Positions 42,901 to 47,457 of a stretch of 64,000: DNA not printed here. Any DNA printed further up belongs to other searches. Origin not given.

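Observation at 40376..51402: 11-kb tRNA-Leu integrative element whose cargo shows no recognisable phage, plasmid or ICE machinery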

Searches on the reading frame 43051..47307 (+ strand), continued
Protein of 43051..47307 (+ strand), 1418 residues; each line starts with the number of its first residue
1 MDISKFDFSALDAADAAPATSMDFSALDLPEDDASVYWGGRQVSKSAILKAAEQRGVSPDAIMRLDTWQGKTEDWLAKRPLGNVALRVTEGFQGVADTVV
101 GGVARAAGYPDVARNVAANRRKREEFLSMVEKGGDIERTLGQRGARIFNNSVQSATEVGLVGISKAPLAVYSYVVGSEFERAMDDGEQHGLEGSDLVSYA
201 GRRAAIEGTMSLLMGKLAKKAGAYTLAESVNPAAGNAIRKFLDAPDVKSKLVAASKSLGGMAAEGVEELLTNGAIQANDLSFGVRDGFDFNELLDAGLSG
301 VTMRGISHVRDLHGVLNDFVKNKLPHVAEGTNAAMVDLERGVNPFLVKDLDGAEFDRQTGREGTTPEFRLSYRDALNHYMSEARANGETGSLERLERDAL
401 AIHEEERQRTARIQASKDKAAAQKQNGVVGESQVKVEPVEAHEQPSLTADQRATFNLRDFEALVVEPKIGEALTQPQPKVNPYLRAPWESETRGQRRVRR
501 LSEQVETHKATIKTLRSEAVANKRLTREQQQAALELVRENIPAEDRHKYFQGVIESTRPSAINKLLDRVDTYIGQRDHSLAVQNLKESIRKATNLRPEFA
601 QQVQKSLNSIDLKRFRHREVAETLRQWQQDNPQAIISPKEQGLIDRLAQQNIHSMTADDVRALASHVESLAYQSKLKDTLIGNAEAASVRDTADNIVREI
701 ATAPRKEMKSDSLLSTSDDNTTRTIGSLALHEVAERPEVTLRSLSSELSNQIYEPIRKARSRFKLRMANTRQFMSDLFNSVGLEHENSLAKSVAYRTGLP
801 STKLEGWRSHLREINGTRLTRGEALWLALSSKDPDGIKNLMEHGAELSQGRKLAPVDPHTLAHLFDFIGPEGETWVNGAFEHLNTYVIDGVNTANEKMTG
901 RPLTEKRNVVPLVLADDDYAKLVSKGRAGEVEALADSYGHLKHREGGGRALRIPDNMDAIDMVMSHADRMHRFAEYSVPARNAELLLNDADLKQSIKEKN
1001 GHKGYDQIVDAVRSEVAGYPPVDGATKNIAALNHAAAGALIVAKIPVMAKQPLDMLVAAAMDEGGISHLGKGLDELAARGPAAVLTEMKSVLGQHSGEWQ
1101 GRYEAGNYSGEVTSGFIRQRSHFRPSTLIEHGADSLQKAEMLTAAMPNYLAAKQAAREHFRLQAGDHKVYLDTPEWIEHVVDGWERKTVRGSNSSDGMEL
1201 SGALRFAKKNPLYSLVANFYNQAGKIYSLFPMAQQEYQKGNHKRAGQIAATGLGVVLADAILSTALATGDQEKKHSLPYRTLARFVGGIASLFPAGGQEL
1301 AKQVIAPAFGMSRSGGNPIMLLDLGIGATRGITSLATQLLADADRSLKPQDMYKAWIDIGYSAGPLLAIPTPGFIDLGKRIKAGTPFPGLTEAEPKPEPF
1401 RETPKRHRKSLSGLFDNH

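Call 70: find_encoding_contigs(protein=P0019, flank=10000)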
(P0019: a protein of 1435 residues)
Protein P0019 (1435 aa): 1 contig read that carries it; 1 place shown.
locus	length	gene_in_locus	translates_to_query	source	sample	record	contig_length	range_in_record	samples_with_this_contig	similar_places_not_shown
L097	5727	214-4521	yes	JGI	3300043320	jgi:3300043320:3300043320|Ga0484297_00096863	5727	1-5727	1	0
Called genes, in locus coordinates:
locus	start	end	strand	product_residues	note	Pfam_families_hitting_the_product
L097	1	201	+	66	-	?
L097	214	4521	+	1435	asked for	-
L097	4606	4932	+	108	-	-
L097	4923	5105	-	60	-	-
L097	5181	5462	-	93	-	-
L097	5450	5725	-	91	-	?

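Call 71: find_encoding_contigs(protein=P0009, flank=10000, max_places=10)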
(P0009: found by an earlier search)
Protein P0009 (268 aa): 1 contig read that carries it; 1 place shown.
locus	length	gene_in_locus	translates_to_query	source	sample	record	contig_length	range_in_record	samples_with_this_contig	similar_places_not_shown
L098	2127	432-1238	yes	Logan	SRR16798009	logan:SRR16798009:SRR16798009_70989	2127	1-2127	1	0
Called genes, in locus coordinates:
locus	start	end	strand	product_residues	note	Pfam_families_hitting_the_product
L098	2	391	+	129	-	?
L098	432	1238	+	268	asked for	-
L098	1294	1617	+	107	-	-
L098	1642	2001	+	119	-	-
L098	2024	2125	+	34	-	?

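Call 83: search_protein_families(library=phrogs, proteins=[L010:684-1592:+, L010:1763-2125:+, L010:2199-3635:+, L010:3635-7390:+, L010:7390-7872:+, L010:7924-8709:+, L010:8724-9980:+, L010:14162-14530:+, L011:679-1560:+, L096:15607-16917:-], max_evalue=0.01)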
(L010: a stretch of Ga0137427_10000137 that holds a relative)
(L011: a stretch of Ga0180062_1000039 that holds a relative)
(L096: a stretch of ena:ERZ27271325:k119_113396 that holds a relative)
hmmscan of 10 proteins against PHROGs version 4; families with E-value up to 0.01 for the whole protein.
L010:684-1592:+ (302 aa): 0 families

L010:1763-2125:+ (120 aa): 1 family
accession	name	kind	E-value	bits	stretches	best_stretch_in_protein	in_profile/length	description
phrog_18509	-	unknown function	0.007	17.3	1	30-118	45-132/175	-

L010:2199-3635:+ (478 aa): 2 families
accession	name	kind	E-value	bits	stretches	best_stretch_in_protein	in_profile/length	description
phrog_6002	-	head and packaging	1.9e-06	26.8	1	122-225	696-796/1183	virion structural protein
phrog_4636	-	tail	0.0035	16.8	2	160-262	522-622/763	tail spike protein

L010:3635-7390:+ (1251 aa): 0 families

L010:7390-7872:+ (160 aa): 1 family
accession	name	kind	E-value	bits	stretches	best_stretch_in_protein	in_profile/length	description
phrog_4368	-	unknown function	2.8e-06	26.6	1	50-151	132-230/840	-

L010:7924-8709:+ (261 aa): 0 families

L010:8724-9980:+ (418 aa): 0 families

L010:14162-14530:+ (122 aa): 0 families

L011:679-1560:+ (293 aa): 0 families

L096:15607-16917:- (436 aa): 3 families
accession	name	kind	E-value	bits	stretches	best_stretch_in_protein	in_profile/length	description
phrog_351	-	transcription regulation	2.1e-58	199.7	1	199-429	505-730/928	RNA polymerase sigma factor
phrog_17569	-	transcription regulation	1.5e-05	25.5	1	184-266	144-229/341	RNA polymerase sigma factor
phrog_21612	-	transcription regulation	0.0016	18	1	200-276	16-91/600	RNA polymerase sigma factor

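Call 94: search_protein_families(library=phrogs, alignment_id=A7, max_evalue=0.0001)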
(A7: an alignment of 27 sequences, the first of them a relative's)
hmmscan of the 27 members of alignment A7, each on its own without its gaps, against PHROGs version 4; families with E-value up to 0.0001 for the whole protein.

A. member 1, P0018 (1384 aa): 0 families

B. families by the number of members that match (of 27 scanned): 8 families
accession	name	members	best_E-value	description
phrog_28077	-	7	1.7e-34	-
phrog_9880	-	3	1.3e-33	-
phrog_22602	-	2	5e-43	virion structural protein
phrog_22978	-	2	3.6e-07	-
phrog_2563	-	1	1.1e-13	-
phrog_10276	-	1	6.4e-08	DNA repair protein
phrog_31411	-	1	4.4e-07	-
phrog_342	-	1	1.4e-06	internal virion protein with endolysin domain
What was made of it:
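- Closest known: Internal virion. Same: One remote homologue hits PHROG 342 'internal virion protein with endolysin domain' (call 94).
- Intermediate homologues hit PHROG 22602 'virion structural protein' (5e-43) and PHROG 342 'internal virion protein' (call 94).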

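Call 105: find_encoding_contigs(protein=P0018, flank=10000)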
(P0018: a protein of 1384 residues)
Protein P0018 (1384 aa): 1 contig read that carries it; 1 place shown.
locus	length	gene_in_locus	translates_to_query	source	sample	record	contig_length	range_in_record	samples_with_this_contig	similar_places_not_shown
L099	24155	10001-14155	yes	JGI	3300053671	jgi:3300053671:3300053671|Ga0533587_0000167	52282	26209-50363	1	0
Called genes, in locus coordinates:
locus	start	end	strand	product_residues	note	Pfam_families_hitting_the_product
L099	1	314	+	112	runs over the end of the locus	-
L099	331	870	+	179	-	-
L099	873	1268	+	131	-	-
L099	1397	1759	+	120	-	-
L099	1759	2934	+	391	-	-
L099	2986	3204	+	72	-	-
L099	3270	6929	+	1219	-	-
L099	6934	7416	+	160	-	-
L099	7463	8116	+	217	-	-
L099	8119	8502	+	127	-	-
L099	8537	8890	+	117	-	-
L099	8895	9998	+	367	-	-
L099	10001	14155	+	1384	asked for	-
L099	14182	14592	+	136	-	-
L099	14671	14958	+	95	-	-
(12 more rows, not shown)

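Call 106: find_encoding_contigs(protein=P0032, flank=10000)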
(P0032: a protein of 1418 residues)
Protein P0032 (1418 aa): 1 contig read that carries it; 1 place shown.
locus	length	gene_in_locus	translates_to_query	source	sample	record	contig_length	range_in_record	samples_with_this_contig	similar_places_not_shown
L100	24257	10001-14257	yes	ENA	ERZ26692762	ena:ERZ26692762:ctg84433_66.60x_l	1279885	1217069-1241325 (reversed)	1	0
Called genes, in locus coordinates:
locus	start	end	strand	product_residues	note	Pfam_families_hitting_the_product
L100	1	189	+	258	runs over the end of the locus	-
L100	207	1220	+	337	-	-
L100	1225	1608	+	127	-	-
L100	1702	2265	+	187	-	PF02945:Endonuclease_7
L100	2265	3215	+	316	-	-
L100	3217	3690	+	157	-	-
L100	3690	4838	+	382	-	-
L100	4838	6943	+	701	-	PF13385:Laminin_G_3, PF02210:Laminin_G_2 (faint), PF07953:Toxin_R_bind_N (faint), PF13385:Laminin_G_3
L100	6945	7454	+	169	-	-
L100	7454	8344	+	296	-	-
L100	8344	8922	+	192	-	-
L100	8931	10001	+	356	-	-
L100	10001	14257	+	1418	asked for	-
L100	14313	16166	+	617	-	-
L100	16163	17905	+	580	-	-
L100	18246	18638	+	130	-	-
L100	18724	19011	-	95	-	-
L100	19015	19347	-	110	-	-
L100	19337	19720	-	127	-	-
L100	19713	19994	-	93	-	-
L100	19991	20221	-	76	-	-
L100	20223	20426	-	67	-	-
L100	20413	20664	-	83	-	-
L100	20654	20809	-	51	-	-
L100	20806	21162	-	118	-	-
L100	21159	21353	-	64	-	-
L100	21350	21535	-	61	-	-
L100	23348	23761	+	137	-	-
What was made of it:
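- A remote homologue does sit in a full-size prophage-like block (L100, call 106). A remote homologue lies in a full-size prophage-like block in a chromosome (L100, call 106).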

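Call 108: search_protein_families(library=pfam, alignment_id=A8, max_evalue=0.001)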
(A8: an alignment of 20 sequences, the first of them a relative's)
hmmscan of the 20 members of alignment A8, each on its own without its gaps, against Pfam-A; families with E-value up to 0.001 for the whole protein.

A. member 1, P0035 (1652 aa): 1 family
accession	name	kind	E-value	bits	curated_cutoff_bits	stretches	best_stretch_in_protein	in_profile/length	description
PF06414.18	Zeta_toxin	-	4.7e-11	42.9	22.3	1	526-607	96-178/199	Zeta toxin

B. families by the number of members that match (of 20 scanned): 2 families
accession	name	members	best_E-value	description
PF06414.18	Zeta_toxin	1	4.7e-11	Zeta toxin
PF01381.28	HTH_3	1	0.00037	Helix-turn-helix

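Call 115: search_protein_families(library=phrogs, proteins=[L003:6739-7134:+, L003:7189-7371:+, L003:7368-7724:+, L003:7897-8151:+, L003:9012-9272:+, L003:9279-9578:+, L003:13902-14231:+, L003:14288-14593:+, L003:3404-3670:-, L003:2665-2916:-], max_evalue=0.05)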
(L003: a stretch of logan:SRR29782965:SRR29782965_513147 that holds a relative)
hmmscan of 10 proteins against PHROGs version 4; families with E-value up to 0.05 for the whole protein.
L003:6739-7134:+ (131 aa): 0 families

L003:7189-7371:+ (60 aa): 0 families

L003:7368-7724:+ (118 aa): 0 families

L003:7897-8151:+ (84 aa): 0 families

L003:9012-9272:+ (86 aa): 1 family
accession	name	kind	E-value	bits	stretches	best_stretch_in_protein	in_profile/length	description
phrog_12296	-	tail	0.007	17.2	1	7-77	16-79/86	tail fiber protein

L003:9279-9578:+ (99 aa): 0 families

L003:13902-14231:+ (109 aa): 0 families

L003:14288-14593:+ (101 aa): 8 families
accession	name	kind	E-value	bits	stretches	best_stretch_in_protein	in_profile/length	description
phrog_66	-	integration and excision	4.3e-05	24.4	1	33-91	83-142/412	excisionase and transcriptional regulator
phrog_12527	-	integration and excision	0.00043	21.4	1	44-88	30-74/130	excisionase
phrog_15534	-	DNA, RNA and nucleotide metabolism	0.00049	21.6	1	35-87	36-86/93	HTH DNA binding protein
phrog_1840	-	integration and excision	0.00051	21.5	1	42-95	5-59/90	excisionase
phrog_2907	-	integration and excision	0.0024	19.3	1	41-79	4-47/117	excisionase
phrog_7506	-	integration and excision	0.046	15.1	0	42-88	14-60/78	recombination directionality factor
phrog_1864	-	unknown function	0.046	14.6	0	45-78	22-55/73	-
phrog_7338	-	unknown function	0.05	14.9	0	36-88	23-76/87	-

L003:3404-3670:- (88 aa): 17 families
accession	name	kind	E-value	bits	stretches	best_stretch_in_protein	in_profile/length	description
phrog_4583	-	transcription regulation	3.9e-06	27.8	1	29-80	11-62/81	transcriptional repressor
phrog_1373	-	transcription regulation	4.9e-05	24.4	1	24-84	63-119/166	transcriptional regulator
phrog_2339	-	DNA, RNA and nucleotide metabolism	6.6e-05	23.9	1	25-72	24-70/98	HTH DNA binding protein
phrog_2439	-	transcription regulation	8.6e-05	22.6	1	31-81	10-60/367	transcriptional regulator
phrog_1124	-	transcription regulation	0.00025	21.6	1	31-74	7-53/177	transcriptional regulator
phrog_4268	-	transcription regulation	0.00063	20.9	1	33-84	40-89/96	transcriptional repressor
phrog_638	-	transcription regulation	0.00069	20.5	1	40-84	16-60/145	transcriptional regulator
phrog_1529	-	unknown function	0.00093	20.3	1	37-81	15-61/209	-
phrog_8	-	transcription regulation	0.0011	19.5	1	29-81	77-209/346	transcriptional regulator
phrog_4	-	transcription regulation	0.0016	18.5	1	20-84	126-188/400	transcriptional repressor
phrog_2967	-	transcription regulation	0.0018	18.9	1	28-83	10-65/225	transcriptional regulator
phrog_18342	-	transcription regulation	0.0031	18.5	1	32-82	22-74/123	transcriptional repressor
phrog_4441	-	DNA, RNA and nucleotide metabolism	0.0067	17.7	1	40-83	17-60/98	HTH DNA binding protein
phrog_2328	-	transcription regulation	0.016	16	1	22-71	9-58/128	transcriptional repressor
phrog_296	-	integration and excision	0.032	13.9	1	23-70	222-269/626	DNA transposition protein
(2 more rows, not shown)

L003:2665-2916:- (83 aa): 0 families
